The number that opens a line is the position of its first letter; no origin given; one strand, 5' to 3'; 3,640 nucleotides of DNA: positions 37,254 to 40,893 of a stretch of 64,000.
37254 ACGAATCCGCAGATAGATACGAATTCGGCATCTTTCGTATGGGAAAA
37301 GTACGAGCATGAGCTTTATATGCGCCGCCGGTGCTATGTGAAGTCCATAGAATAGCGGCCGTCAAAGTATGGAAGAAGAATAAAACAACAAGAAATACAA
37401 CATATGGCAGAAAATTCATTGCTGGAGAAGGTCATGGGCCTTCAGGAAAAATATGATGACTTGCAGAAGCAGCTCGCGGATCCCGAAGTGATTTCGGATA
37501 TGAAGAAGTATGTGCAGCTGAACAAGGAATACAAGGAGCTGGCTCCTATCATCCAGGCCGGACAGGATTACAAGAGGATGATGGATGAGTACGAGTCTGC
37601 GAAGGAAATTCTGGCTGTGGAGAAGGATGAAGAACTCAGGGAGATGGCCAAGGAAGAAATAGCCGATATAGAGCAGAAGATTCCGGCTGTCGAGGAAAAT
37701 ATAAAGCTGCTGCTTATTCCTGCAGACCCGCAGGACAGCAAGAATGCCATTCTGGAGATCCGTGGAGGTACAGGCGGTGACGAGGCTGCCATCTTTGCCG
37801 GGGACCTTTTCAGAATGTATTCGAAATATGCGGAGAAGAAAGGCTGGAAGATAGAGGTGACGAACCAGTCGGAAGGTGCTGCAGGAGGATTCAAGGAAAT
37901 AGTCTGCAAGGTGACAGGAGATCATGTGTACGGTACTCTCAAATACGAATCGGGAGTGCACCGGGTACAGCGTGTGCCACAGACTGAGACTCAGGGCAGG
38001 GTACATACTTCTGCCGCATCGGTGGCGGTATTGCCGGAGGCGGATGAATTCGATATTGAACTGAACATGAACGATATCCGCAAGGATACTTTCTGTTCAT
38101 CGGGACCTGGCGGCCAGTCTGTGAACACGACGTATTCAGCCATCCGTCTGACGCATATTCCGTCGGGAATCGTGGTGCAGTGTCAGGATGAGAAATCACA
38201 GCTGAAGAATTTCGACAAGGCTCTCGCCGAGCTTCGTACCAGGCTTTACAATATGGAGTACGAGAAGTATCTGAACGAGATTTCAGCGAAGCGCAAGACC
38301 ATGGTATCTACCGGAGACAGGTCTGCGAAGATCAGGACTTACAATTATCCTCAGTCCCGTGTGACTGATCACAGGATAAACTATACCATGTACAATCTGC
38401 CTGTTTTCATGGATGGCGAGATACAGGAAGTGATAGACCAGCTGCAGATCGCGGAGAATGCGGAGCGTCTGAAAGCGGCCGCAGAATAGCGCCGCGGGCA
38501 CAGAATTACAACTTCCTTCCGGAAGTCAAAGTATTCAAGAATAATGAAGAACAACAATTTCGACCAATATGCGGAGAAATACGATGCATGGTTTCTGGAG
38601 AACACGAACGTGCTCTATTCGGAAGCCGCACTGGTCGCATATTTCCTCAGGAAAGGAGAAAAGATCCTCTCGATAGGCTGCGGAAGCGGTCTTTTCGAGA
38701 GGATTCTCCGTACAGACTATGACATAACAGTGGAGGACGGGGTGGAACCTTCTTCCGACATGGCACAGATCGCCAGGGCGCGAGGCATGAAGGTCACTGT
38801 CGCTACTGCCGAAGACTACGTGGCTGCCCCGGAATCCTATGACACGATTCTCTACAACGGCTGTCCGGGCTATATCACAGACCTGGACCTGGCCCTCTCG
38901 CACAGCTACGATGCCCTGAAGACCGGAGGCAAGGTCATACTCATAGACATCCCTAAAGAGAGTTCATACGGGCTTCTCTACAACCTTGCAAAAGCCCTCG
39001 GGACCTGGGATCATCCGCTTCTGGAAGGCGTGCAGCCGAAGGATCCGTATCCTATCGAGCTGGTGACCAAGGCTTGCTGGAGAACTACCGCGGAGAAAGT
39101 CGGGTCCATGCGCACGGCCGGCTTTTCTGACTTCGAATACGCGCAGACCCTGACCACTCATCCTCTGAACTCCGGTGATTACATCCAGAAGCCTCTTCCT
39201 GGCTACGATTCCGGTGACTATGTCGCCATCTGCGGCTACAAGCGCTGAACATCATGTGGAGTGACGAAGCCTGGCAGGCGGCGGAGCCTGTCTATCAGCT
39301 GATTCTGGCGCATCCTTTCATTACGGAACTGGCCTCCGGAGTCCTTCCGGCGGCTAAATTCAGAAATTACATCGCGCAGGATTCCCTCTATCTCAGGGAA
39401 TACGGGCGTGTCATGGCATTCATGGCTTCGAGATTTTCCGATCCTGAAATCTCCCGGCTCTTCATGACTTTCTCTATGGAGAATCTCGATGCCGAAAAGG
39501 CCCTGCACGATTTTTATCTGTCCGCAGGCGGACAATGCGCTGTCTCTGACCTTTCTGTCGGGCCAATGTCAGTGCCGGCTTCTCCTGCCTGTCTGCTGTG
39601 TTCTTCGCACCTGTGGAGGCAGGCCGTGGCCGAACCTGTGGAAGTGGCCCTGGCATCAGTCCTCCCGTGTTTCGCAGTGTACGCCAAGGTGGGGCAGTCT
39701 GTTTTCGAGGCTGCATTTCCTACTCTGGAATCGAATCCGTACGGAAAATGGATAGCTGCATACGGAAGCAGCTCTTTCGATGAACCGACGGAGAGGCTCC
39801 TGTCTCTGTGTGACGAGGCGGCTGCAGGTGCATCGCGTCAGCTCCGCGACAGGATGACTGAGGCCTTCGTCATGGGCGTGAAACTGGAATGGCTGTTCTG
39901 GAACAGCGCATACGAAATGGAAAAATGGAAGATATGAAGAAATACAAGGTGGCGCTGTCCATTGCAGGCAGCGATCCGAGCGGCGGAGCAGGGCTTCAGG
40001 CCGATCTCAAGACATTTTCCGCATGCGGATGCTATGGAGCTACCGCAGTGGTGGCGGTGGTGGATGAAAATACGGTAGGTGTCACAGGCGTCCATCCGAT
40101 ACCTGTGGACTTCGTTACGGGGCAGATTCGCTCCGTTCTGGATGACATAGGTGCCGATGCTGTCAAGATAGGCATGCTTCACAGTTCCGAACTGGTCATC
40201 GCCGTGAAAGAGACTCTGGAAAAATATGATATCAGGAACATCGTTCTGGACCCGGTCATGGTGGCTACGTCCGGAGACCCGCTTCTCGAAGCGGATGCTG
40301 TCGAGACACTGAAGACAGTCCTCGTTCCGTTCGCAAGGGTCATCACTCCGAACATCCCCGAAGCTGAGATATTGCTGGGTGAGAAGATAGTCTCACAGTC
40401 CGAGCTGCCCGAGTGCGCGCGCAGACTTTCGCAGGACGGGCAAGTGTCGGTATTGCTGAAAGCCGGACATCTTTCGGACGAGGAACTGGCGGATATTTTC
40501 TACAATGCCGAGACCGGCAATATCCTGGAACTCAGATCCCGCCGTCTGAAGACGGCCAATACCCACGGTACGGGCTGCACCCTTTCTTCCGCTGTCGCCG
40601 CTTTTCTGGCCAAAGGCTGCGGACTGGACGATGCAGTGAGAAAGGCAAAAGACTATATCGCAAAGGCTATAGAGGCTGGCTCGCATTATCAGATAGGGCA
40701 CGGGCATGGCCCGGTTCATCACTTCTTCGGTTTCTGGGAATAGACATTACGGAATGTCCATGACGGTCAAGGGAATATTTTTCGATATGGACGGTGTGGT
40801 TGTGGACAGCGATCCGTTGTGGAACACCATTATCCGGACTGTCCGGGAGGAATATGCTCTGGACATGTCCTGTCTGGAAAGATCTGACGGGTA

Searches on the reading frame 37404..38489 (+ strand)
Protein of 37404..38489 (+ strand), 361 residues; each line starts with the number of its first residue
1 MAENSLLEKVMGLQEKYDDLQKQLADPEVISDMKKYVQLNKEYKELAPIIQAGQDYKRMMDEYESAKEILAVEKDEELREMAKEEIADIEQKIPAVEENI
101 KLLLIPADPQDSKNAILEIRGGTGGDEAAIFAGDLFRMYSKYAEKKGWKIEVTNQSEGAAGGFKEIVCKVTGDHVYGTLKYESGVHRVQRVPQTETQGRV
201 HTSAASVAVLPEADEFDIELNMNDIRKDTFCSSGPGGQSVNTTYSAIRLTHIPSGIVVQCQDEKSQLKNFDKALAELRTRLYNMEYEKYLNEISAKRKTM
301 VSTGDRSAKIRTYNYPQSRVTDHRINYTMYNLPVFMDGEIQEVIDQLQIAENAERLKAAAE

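Call 5: search_protein_families(library=pfam, proteins=[window:37404-38489:+], max_evalue=0.01)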
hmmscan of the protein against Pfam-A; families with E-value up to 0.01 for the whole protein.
window:37404-38489:+ (361 aa): 3 families
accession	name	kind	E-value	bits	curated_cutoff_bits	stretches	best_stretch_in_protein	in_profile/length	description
PF03462.23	PCRF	-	1.8e-78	263.2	24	1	13-207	1-194/194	PCRF domain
PF00472.26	RF-1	-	2.5e-38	131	35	1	215-324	2-116/116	RF-1 domain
PF16326.10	ABC_tran_CTD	-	0.0033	18.1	32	1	8-46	15-53/69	ABC transporter C-terminal domain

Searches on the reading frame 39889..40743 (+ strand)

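Call 84: search_protein_families(library=pfam, proteins=[window:39889-40743:+], max_evalue=0.00001)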
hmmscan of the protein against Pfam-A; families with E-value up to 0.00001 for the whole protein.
window:39889-40743:+ (284 aa): 2 families
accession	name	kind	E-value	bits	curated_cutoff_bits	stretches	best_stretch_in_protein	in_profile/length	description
PF08543.17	Phos_pyr_kin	-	1.2e-91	306.9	27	1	29-277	1-246/246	Phosphomethylpyrimidine kinase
PF00294.29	PfkB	-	2.1e-07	31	25.8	1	94-254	135-283/302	pfkB family carbohydrate kinase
